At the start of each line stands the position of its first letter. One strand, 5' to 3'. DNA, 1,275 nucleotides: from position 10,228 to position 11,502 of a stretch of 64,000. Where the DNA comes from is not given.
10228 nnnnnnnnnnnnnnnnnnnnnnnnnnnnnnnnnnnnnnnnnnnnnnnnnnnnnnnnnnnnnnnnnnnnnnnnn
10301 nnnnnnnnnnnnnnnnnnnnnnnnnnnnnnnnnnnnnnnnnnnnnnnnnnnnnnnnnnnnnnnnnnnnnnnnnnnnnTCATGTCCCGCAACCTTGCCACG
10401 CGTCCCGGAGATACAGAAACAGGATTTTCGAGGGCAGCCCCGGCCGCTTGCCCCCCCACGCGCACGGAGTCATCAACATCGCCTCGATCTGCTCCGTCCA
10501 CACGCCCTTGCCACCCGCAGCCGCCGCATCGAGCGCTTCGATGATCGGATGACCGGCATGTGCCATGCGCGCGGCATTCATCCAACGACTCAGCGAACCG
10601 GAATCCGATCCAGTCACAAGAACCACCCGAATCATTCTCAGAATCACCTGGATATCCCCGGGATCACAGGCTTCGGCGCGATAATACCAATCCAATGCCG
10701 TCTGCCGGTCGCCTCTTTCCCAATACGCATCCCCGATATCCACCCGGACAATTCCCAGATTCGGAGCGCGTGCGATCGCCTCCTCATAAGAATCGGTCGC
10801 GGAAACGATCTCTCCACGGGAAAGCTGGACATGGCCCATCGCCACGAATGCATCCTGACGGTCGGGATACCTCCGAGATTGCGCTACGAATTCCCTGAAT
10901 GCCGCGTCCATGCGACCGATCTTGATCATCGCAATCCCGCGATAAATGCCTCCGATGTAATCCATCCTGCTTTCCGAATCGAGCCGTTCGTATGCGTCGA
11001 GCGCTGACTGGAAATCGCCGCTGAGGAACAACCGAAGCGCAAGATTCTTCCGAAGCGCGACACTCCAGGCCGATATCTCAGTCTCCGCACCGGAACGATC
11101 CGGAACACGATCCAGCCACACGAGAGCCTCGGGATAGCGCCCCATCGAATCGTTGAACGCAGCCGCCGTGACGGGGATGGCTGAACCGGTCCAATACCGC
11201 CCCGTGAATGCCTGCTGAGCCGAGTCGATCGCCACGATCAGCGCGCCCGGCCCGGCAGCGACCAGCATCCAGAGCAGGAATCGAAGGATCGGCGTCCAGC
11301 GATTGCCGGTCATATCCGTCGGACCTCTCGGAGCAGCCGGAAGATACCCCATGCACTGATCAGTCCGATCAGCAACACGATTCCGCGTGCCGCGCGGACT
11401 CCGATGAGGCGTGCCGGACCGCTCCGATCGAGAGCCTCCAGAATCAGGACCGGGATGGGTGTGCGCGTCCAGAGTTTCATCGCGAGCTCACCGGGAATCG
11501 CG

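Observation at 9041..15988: Four-gene operon: 1321-aa Ser/Thr kinase-STAND NTPase-TPR protein with a secreted unknown protein, a TPR protein and a DUF2142-like membrane protein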

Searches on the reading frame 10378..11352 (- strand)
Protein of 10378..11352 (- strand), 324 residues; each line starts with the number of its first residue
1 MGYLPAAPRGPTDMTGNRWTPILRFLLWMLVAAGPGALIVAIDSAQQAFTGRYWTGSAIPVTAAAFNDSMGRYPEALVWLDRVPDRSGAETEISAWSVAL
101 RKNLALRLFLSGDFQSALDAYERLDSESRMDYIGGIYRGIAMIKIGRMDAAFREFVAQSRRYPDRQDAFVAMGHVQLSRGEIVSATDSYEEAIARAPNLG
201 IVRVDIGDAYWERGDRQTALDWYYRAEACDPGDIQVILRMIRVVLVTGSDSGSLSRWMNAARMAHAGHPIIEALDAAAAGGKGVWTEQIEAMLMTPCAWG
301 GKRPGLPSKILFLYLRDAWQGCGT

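Call 8: search_protein_families(library=pfam, proteins=[window:10378-11352:-], max_evalue=0.01)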
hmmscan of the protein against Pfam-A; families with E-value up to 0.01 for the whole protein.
window:10378-11352:- (324 aa): 11 families
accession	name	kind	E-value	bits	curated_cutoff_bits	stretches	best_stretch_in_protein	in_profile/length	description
PF07719.23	TPR_2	-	7.5e-10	38.6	27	0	102-123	5-26/34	Tetratricopeptide repeat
PF13428.12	TPR_14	-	1.7e-09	37.8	23.5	1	205-242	6-43/44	Tetratricopeptide repeat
PF00515.34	TPR_1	-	2.1e-09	37.2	27.8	0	168-198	3-33/34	Tetratricopeptide repeat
PF13424.12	TPR_12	-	3.9e-09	37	30.1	1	170-228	7-73/77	Tetratricopeptide repeat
PF13432.12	TPR_16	-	6.5e-07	30.1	32.7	1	171-233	2-64/65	Tetratricopeptide repeat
PF14559.12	TPR_19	-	1.7e-06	28.7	25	0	177-235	2-60/68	Tetratricopeptide repeat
PF13176.12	TPR_7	-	0.00017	21.9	27.9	0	206-228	5-29/36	Tetratricopeptide repeat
PF13414.12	TPR_11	-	0.00024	21.2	26.8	0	207-231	1-25/42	TPR repeat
PF07721.20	TPR_4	-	0.00076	20.3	27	0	207-222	8-23/26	Tetratricopeptide repeat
PF13374.12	TPR_10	-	0.0012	19.3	27.5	0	205-226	7-28/42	Tetratricopeptide repeat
PF13429.12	TPR_15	-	0.0015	18.5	26.2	0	116-198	99-178/280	Tetratricopeptide repeat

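Call 30: search_protein_families(library=padloc, proteins=[window:10378-11313:-], max_evalue=0.01)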
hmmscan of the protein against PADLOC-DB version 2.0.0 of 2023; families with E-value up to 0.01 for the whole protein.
window:10378-11313:- (311 aa): 1 family
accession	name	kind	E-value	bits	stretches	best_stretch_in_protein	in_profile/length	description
PDLC01171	TPR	-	0.0086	13.1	0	134-216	234-316/504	TPR repeats containing protein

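Call 78: search_protein_families(library=ncbifam, proteins=[window:10378-11313:-], max_evalue=0.001)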
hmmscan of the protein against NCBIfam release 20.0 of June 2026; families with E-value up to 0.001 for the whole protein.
window:10378-11313:- (311 aa): 3 families
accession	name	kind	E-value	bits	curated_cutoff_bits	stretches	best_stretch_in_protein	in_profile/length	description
TIGR02917.1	PEP_TPR_lipo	equivalog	6.3e-09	34.3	312.2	2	147-235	595-683/899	XrtA/PEP-CTERM system TPR-repeat protein PrsT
NF033920.0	C39_PA2778_fam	equivalog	1.1e-05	24.9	150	0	129-215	166-252/255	PA2778 family cysteine peptidase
NF040959.1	MamA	equivalog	1.8e-05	24.3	200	1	57-214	50-200/204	magnetosome protein MamA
